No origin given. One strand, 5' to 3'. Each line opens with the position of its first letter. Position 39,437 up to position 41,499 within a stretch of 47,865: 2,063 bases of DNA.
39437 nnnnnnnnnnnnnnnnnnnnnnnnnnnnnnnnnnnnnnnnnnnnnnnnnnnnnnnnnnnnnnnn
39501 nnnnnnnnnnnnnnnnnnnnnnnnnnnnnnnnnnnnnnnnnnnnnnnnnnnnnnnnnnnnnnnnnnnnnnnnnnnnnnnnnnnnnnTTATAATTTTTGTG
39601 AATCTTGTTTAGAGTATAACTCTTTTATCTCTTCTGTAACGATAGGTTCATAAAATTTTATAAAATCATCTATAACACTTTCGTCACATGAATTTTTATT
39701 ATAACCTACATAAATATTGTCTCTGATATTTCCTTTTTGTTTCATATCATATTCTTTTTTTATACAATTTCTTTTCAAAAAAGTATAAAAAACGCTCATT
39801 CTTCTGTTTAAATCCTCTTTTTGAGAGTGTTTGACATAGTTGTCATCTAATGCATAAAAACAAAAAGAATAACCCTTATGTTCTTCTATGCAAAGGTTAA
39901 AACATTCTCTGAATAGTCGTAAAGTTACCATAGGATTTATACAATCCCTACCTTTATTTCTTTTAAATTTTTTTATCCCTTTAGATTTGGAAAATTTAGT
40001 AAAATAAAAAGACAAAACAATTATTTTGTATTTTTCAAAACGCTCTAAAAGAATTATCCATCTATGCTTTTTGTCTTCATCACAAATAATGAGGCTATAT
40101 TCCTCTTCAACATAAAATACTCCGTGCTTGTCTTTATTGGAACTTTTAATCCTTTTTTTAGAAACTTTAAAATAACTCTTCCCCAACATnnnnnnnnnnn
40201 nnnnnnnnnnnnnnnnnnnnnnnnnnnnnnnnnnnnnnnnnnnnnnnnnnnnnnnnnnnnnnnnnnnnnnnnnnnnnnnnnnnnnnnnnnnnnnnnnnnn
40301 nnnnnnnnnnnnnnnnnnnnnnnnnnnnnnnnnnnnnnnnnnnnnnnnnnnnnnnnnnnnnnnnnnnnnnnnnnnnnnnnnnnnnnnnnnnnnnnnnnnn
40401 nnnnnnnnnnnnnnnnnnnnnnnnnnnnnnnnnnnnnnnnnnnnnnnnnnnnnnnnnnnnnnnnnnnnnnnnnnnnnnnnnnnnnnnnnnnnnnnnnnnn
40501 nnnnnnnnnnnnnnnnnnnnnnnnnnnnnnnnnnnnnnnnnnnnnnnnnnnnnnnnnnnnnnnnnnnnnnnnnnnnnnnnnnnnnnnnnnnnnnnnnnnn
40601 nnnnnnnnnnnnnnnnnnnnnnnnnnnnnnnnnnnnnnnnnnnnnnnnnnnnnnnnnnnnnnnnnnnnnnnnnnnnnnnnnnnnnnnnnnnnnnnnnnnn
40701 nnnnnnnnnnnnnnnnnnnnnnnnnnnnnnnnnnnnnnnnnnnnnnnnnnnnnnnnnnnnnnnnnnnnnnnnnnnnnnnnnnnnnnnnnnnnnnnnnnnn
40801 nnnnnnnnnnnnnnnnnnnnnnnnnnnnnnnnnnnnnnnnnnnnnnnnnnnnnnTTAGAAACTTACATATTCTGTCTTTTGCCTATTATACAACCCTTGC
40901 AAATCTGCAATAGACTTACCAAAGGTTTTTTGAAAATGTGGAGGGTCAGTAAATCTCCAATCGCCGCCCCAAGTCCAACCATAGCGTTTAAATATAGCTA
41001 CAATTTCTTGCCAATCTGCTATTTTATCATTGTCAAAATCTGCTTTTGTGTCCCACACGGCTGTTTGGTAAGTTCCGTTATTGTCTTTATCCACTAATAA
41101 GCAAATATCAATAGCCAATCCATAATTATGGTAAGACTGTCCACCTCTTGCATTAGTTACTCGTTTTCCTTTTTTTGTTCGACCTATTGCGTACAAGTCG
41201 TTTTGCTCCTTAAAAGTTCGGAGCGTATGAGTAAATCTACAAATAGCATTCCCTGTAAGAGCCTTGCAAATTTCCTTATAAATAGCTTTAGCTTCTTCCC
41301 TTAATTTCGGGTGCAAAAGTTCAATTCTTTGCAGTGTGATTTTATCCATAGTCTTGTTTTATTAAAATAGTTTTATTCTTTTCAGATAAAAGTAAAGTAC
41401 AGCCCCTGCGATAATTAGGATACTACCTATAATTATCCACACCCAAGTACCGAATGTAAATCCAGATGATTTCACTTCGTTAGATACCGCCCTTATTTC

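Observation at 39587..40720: Panacea-domain protein plus uncharacterised 200-aa partner beside the integrase: candidate novel toxin-antitoxin or defence pair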

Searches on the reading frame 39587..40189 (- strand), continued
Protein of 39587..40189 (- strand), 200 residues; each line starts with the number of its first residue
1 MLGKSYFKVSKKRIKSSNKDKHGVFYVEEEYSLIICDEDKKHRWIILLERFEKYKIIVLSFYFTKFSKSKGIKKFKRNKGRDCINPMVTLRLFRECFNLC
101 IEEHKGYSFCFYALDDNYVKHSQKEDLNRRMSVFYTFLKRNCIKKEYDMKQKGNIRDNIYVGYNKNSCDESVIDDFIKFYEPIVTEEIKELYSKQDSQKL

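Call 67: find_homologous_proteins(query=A7, max_evalue=0.001)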
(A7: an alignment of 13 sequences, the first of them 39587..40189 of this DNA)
Query A7 (13 sequences) (200 aa, profile of the alignment): 43 proteins with E <= 0.001 among 1017 candidates.
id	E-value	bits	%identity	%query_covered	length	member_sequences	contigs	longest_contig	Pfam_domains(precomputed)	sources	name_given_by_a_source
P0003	9.0e-84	298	68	100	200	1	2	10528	-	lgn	-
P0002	1.5e-83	297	71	100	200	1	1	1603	-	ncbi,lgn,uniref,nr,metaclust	ncbi:hypothetical protein [Riemerella columbina]|uniref:hypothetical protein n=1 Tax=Riemerella colu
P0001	3.1e-81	290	90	100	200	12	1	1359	-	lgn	-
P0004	4.8e-79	283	56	100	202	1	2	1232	-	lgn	-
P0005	2.9e-76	274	52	100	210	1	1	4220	-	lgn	-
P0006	1.4e-75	271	52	100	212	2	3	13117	-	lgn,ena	-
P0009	5.5e-75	269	52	100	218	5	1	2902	-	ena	-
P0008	6.0e-75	269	52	100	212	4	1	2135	-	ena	-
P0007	4.6e-74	266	53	100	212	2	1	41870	-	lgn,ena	-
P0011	2.6e-73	264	52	100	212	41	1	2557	-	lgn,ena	-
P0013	3.9e-73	263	52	100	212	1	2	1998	-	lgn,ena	-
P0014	1.5e-72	261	51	100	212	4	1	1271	-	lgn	-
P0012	9.1e-72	259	50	98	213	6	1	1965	-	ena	-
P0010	1.8e-63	232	58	80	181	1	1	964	-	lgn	-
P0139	1.6e-45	173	27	71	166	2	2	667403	-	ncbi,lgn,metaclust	metaclust:status=active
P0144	3.2e-36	143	-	-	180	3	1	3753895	-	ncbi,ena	-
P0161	1.1e-31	128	-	-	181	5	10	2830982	-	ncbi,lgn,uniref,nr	ncbi:hypothetical protein K5L04_11680 [Flavobacterium psychrophilum]|uniref:hypothetical protein n=1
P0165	1.8e-29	121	27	66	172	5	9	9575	-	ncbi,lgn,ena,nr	ncbi:MAG: hypothetical protein KDD12_20585 [Lewinella sp.]|nr:hypothetical protein [Lewinella sp.]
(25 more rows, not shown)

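Call 68: find_encoding_contigs(protein=P0161, flank=4000, max_places=3)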
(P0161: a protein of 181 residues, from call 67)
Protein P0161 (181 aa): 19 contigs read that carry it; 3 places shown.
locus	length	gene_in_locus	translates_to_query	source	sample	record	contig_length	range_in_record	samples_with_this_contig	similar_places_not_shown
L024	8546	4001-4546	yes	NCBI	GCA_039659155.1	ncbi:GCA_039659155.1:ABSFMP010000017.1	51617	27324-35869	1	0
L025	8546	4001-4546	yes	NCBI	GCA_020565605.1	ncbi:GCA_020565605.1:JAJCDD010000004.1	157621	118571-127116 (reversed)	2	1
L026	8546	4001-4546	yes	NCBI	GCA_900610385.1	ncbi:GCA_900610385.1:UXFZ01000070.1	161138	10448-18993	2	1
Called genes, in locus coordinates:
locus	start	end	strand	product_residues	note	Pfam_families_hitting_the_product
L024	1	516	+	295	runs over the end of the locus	-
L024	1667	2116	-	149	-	-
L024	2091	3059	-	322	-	-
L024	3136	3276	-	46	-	-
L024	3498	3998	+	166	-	PF13274:SocA_Panacea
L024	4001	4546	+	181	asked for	-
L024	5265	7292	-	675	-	PF19310:TOP_N (weak), PF01432:Peptidase_M3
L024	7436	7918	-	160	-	PF00731:AIRC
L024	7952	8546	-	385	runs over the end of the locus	PF22660:RS_preATP-grasp-like, PF02222:ATP-grasp, PF07478:Dala_Dala_lig_C (weak), PF17769:PurK_C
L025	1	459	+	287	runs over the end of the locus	-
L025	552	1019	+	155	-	PF13401:AAA_22 (faint), PF13173:AAA_14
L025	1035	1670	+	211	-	PF13635:DUF4143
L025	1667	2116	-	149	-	-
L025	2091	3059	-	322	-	-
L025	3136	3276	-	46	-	-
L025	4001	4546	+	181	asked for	-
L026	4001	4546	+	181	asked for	-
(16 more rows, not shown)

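Call 69: find_encoding_contigs(protein=P0144, flank=4000, max_places=2)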
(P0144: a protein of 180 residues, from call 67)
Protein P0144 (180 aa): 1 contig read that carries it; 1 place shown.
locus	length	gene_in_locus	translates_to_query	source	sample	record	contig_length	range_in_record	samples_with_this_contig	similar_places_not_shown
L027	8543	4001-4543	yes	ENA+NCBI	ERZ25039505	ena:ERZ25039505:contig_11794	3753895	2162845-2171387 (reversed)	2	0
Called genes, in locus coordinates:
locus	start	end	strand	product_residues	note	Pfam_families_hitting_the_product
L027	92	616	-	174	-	-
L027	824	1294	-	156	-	-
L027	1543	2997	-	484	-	PF14903:WG_beta_rep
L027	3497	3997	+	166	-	PF13274:SocA_Panacea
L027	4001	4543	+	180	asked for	-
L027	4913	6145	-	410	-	PF01582:TIR (weak), PF13676:TIR_2, PF07719:TPR_2 (faint), PF13181:TPR_8 (faint), PF13424:TPR_12 (faint), PF14559:TPR_19 (faint), PF13414:TPR_11 (weak), PF13431:TPR_17 (weak), +1 more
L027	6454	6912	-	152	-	PF10604:Polyketide_cyc2, PF03364:Polyketide_cyc (weak)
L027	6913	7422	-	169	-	-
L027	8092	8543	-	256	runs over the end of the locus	-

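Call 70: find_encoding_contigs(protein=P0165, flank=4000, max_places=3)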
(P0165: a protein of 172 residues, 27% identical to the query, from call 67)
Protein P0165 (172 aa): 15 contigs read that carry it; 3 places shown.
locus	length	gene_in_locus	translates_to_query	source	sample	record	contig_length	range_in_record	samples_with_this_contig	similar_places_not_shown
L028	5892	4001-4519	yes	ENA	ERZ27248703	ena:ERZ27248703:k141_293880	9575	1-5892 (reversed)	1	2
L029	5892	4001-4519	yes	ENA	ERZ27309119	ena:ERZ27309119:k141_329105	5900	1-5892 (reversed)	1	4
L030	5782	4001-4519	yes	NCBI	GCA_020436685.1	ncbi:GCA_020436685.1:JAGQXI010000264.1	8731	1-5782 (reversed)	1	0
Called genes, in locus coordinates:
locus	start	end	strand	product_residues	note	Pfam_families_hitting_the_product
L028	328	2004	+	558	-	PF18962:Por_Secre_tail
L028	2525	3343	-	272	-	PF01790:LGT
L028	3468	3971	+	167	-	PF13274:SocA_Panacea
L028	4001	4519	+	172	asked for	-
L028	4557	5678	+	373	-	PF10509:GalKase_gal_bdg, PF00288:GHMP_kinases_N, PF08544:GHMP_kinases_C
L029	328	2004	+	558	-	PF18962:Por_Secre_tail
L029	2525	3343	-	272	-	PF01790:LGT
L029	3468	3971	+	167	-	PF13274:SocA_Panacea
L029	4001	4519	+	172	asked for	-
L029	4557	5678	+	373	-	PF10509:GalKase_gal_bdg, PF00288:GHMP_kinases_N, PF08544:GHMP_kinases_C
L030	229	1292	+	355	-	PF04151:PPC (faint)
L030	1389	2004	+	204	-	PF18962:Por_Secre_tail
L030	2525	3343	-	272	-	PF01790:LGT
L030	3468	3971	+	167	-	PF13274:SocA_Panacea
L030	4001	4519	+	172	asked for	-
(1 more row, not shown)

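Call 75: find_related_loci(query=A7, collection=viral_contigs, flank=4000)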
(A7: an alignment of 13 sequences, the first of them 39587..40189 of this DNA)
Query A7 (200 aa) in viral_contigs; peptide patterns used: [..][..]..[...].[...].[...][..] (x = any residue, [..] = any of these).
17 stretches matched a pattern, but none encodes a relative of the query by tblastn (E <= 1e-3).

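Call 76: find_related_loci(query=window:39587-40189:-, collection=viral_contigs, flank=4000)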
Query window:39587-40189:- (200 aa) in viral_contigs; peptide patterns used: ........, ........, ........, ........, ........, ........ (x = any residue, [..] = any of these).
16 stretches matched a pattern, but none encodes a relative of the query by tblastn (E <= 1e-3).

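Call 80: search_dna_similar(query=window:39587-40189:-, collection=phages, mode=protein, max_evalue=0.001, max_rows=20)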
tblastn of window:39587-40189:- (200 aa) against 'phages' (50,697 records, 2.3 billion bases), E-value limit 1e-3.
Records with a match: 4; places in all: 4; records where one place covers at least 80% of the query: 4.
Best place of each record, by identity: >=99% 4.
By first word of the organism name: Riemerella 4.
By host as written in the record: Riemerella anatipestifer 3; Riemerella anatipestifer RAf71 1.
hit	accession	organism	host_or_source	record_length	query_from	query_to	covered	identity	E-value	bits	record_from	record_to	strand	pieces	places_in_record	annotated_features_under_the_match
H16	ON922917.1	Riemerella phage vB_RanS_PT33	Riemerella anatipestifer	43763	1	200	100%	100.0%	2e-114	363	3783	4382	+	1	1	hypothetical protein (x2)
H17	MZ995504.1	Riemerella phage vB_RanS_PT03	Riemerella anatipestifer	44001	1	200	100%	100.0%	2e-114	363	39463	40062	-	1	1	M15 family metallopeptidase | hypothetical protein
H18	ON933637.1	Riemerella phage vB_RanS_PT15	Riemerella anatipestifer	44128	1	200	100%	100.0%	2e-114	363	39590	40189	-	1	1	hypothetical protein (x2)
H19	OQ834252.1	Riemerella phage vB_RanS_CRP12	Riemerella anatipestifer RAf71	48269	1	200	100%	100.0%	2e-114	363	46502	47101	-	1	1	hypothetical protein (x2)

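Call 81: search_dna_similar(query=window:39587-40189:-, collection=plasmids, mode=protein, max_evalue=0.01, max_rows=10)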
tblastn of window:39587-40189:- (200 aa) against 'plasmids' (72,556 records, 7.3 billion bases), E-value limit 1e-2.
No match.

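Call 82: search_dna_similar(query=L024:4001-4546:+, collection=phages, mode=protein, max_evalue=0.01, max_rows=10)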
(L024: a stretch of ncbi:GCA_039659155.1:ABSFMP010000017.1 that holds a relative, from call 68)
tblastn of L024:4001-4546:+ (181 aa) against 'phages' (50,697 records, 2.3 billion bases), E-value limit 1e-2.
No match.

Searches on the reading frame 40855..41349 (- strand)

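Call 3: search_protein_families(library=pfam, proteins=[window:40855-41349:-], max_evalue=1)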
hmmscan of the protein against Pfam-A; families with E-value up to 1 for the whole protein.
window:40855-41349:- (164 aa): 4 families
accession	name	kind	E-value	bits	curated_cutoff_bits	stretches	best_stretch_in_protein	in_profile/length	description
PF13539.11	Peptidase_M15_4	-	8.2e-19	68.4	25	1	67-141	3-70/70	D-alanyl-D-alanine carboxypeptidase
PF02557.22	VanY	-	2.3e-07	31.1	25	1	15-127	3-108/132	D-alanyl-D-alanine carboxypeptidase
PF05179.20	CDC73_C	-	0.046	13.8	32.8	1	89-137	59-104/158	RNA pol II accessory factor, Cdc73 family, C-terminal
PF00036.39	EF-hand_1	-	0.063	13.3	25.4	0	102-122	8-28/29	EF hand domain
